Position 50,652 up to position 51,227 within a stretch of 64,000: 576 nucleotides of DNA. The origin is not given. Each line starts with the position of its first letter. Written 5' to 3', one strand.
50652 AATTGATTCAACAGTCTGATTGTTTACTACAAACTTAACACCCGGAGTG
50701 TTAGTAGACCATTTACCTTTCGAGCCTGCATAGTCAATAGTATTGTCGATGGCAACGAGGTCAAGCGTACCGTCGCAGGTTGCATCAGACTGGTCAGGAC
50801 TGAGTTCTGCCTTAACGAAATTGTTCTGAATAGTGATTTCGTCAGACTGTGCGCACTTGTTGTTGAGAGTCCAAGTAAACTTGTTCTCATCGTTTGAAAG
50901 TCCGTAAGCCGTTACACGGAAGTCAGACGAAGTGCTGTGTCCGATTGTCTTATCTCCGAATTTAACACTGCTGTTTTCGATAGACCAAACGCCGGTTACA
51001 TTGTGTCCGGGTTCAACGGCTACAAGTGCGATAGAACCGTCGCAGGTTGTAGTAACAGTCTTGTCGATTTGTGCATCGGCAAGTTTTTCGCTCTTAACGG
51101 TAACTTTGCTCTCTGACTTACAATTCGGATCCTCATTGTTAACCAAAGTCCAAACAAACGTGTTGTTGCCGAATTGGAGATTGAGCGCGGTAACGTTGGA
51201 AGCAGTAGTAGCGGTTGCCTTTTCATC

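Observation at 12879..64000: A single uninterrupted reading frame of more than 51 kb (at least 17,011 codons) that runs off the window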

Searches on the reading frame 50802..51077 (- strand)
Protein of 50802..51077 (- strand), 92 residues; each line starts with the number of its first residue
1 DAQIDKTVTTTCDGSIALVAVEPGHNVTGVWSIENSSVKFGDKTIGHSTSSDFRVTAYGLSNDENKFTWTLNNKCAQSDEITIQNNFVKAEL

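Call 31: search_solved_structures(query=A2, max_evalue=1, show_alignments=2)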
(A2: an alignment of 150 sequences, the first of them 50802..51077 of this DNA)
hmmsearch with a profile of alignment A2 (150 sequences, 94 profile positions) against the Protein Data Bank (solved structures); distinct sequences matched with E-value up to 1: 11.
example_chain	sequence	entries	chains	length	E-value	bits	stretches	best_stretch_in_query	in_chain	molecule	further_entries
9flp_A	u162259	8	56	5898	6.3e-94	311.7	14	6-84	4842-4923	The grappling hook protein A in the bacterium Aureispira sp. CCB-QB1 | The grappling hook protein A (GhpA) in the bacterium Aureispira sp. CCB-QB1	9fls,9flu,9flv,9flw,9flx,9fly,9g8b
2yrl_A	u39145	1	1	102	9.3e-06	29.1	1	19-85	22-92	KIAA1837 protein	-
6nz0_Z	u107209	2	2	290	8.6e-05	26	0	18-85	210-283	Dyslexia-associated protein KIAA0319-like protein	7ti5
7e72_E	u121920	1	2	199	0.021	18.3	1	23-90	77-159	Angiopoietin-1 receptor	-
5mya_A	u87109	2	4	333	0.055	17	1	24-90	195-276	Angiopoietin-1 receptor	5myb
5utk_A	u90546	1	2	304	0.061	16.8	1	21-90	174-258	Angiopoietin-1 receptor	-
7kpn_Z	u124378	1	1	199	0.074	16.6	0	15-85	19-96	Dyslexia-associated protein KIAA0319-like protein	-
5ezd_A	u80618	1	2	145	0.081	16.4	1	34-90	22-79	Kunitz-type protease inhibitor 1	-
5h7v_A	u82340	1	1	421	0.48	14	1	35-90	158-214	Kunitz-type protease inhibitor 1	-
6f5o_B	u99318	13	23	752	0.71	13.4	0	49-74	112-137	RNA-directed RNA polymerase catalytic subunit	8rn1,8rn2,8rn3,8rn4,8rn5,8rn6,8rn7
4wrt_B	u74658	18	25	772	0.74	13.4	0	49-74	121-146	RNA-directed RNA polymerase catalytic subunit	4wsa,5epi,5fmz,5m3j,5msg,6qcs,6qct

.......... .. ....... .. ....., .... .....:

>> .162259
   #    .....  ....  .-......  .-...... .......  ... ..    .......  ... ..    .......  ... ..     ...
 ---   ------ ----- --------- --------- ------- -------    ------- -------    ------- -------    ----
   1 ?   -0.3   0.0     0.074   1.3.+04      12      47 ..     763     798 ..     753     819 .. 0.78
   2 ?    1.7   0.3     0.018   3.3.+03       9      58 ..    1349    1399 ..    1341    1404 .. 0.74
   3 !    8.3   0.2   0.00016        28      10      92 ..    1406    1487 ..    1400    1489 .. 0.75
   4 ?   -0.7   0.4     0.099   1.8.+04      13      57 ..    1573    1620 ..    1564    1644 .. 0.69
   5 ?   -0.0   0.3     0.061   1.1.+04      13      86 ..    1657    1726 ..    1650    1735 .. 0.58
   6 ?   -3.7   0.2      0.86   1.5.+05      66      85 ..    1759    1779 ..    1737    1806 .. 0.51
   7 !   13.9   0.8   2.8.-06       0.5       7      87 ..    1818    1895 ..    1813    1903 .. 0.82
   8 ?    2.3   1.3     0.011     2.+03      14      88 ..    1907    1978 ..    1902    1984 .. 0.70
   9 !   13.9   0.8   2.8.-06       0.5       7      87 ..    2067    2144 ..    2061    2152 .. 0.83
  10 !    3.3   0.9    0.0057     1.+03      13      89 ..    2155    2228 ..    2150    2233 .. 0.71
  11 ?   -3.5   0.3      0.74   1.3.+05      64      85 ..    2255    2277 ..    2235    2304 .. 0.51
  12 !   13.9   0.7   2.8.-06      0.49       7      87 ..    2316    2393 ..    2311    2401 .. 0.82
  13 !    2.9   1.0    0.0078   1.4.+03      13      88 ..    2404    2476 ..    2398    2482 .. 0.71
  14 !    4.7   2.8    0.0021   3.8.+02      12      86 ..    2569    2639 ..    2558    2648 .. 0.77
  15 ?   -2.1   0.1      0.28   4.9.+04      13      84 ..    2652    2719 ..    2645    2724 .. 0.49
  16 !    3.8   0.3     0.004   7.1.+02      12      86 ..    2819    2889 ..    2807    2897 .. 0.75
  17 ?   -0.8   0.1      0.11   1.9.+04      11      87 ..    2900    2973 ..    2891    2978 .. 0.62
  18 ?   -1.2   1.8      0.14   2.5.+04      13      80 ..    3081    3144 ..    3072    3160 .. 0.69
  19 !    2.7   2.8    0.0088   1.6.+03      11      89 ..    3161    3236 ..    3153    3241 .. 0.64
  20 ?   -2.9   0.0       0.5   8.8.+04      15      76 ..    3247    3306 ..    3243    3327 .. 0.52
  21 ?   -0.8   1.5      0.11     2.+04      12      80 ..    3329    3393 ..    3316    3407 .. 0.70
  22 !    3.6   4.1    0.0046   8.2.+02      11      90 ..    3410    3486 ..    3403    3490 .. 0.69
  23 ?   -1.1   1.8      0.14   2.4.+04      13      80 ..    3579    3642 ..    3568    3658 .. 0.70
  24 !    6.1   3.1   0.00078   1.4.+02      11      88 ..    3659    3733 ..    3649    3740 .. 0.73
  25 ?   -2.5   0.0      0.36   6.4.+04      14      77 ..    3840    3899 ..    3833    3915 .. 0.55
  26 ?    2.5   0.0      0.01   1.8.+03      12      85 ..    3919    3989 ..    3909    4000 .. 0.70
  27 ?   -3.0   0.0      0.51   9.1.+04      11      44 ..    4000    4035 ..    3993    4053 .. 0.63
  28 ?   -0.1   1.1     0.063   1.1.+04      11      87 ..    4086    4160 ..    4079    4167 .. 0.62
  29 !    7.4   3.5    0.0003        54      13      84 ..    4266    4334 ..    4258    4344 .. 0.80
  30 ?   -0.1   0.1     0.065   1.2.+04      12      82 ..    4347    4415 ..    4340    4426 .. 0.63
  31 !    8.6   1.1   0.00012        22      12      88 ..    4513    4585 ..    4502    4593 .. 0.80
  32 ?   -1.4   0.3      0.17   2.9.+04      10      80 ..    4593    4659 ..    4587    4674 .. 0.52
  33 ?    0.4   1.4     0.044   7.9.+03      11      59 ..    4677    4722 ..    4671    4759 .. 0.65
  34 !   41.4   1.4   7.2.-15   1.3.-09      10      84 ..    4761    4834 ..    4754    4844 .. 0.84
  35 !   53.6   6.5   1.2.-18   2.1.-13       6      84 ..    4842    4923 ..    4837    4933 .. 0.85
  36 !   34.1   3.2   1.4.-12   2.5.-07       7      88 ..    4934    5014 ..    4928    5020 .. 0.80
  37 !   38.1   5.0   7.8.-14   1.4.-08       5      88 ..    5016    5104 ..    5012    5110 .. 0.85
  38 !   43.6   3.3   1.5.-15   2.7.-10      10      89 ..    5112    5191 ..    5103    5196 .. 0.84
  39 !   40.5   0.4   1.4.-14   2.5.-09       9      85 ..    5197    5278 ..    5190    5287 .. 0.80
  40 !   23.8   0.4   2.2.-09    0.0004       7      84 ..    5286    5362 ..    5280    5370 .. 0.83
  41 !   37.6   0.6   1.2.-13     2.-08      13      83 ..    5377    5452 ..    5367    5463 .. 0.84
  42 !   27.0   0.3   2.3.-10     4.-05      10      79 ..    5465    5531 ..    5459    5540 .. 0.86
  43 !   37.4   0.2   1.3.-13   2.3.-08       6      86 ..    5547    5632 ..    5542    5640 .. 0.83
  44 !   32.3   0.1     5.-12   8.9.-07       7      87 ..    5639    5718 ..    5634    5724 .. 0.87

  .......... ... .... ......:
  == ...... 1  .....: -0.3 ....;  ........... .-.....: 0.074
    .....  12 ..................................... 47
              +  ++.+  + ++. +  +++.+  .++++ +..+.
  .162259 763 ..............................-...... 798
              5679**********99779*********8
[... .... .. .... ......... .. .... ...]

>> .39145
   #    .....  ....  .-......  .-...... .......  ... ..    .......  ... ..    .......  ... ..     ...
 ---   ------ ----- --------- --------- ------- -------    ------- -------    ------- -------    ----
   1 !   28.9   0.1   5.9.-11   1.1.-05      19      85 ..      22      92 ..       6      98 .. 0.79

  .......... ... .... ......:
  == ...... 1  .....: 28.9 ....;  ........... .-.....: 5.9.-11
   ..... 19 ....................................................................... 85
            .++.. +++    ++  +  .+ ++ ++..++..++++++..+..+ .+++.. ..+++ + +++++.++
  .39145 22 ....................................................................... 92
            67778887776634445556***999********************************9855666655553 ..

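Call 38: search_protein_representatives(alignment_id=A2)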
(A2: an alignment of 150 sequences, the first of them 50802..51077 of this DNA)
Query: 150 sequences, 94 profile positions. Proteins with E-value up to 0.001 (for the whole library): 10531; up to 1e-10: 5344; up to 1e-30: 2001. The best 150 are listed.
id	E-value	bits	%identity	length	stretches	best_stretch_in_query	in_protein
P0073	0.0e+00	3267.7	-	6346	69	9-91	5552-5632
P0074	0.0e+00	3226.3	-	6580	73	6-92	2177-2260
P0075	0.0e+00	3146.4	-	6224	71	9-91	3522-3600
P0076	0.0e+00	2936.2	-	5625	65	8-93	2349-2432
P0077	0.0e+00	2736.9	-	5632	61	9-91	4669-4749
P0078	0.0e+00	2495.4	-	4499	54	10-93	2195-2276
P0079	0.0e+00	2335.9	-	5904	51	11-92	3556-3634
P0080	0.0e+00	2313.9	-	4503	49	13-92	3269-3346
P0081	0.0e+00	2238.8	-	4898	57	6-92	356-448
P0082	0.0e+00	2214.3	-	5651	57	9-92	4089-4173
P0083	0.0e+00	2192.3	-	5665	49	7-92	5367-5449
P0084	0.0e+00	2114.0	-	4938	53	6-93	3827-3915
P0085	0.0e+00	2085.0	-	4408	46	7-92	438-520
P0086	0.0e+00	1888.5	-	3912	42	14-92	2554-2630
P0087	0.0e+00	1855.6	-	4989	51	9-88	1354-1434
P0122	0.0e+00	1041.8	-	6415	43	8-90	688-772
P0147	9.1e-271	891.4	-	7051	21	9-93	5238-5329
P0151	1.3e-266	878.1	-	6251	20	9-91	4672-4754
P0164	7.9e-257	846.7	-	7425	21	10-92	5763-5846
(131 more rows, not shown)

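Call 40: list_cluster_members(proteins=[P0073, P0074, P0075, P0076, P0077, P0079, P0122, P0147, P0164, P0001])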
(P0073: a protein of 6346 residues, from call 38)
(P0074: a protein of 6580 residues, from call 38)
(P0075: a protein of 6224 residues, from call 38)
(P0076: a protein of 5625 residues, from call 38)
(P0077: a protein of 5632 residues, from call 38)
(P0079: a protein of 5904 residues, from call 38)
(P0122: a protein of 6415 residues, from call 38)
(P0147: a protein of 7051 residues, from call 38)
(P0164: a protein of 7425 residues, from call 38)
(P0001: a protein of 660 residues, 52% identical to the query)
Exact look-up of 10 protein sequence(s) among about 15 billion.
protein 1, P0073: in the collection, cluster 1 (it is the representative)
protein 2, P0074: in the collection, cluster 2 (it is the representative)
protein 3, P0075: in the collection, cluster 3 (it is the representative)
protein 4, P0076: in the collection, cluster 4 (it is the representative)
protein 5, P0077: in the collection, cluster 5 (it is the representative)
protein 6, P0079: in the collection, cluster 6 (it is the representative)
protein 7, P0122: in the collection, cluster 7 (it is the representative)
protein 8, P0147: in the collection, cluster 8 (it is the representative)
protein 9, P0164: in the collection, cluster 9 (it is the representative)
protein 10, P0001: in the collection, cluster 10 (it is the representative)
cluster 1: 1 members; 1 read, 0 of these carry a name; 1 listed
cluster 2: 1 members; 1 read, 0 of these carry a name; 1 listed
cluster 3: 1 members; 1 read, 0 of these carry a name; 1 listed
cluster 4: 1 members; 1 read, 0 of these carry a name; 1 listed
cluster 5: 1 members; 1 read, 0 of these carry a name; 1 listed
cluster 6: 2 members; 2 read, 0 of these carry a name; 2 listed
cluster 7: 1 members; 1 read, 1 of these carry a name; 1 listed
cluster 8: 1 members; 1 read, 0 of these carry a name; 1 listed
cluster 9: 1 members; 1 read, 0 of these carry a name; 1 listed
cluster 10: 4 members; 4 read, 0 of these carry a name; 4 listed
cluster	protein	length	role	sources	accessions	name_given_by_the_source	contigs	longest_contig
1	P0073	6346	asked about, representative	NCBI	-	-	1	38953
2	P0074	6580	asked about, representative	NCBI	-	-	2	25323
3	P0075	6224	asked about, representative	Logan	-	-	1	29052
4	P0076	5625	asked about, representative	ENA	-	-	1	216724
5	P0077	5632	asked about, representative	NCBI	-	-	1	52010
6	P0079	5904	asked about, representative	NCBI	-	-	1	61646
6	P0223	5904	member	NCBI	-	-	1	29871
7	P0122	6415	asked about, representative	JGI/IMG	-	hypothetical protein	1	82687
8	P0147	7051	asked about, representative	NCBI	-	-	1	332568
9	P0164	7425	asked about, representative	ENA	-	-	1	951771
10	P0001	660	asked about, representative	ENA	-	-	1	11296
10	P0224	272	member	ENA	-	-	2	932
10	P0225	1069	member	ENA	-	-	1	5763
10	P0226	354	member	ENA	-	-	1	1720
